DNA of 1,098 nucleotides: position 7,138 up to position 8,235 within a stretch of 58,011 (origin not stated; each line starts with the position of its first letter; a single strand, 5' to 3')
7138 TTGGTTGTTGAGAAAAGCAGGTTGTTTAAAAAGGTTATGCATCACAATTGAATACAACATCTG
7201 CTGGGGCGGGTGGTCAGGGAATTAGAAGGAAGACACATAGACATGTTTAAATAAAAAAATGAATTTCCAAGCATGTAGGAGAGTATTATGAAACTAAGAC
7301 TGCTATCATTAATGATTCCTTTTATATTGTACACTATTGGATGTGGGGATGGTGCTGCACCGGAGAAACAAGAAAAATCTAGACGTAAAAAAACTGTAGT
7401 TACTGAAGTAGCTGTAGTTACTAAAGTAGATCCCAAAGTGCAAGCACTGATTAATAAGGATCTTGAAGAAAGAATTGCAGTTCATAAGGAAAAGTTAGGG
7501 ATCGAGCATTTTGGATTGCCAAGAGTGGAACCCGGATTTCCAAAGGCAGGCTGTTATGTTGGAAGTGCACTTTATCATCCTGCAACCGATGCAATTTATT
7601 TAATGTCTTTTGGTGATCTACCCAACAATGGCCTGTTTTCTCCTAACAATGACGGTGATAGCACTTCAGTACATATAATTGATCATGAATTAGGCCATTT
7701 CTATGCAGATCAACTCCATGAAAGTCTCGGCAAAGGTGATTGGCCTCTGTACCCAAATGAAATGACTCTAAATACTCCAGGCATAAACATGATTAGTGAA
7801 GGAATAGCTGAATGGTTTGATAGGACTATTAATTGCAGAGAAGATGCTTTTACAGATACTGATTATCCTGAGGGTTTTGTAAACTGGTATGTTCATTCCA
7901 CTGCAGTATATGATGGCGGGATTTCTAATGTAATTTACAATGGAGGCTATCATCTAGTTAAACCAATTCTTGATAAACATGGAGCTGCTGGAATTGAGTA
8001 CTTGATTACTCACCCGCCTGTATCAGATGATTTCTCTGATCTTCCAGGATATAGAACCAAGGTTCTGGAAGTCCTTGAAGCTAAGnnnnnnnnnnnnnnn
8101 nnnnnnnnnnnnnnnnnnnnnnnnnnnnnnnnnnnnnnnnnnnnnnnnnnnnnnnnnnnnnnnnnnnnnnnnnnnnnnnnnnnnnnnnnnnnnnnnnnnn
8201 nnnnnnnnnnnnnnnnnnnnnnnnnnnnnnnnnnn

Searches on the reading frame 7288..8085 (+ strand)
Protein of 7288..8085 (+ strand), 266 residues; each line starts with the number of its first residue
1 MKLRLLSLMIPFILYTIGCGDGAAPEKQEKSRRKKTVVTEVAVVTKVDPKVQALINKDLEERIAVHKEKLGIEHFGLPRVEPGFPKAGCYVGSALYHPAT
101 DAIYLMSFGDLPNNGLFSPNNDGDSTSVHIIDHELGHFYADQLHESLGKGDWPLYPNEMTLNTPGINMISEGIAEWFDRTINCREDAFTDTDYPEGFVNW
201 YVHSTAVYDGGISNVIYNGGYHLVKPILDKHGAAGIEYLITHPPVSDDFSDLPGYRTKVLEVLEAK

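Call 76: find_encoding_contigs(protein=window:7288-8085:+, flank=10000, max_places=4)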
Protein window:7288-8085:+ (266 aa): no gene with exactly this product is on record in the collection.
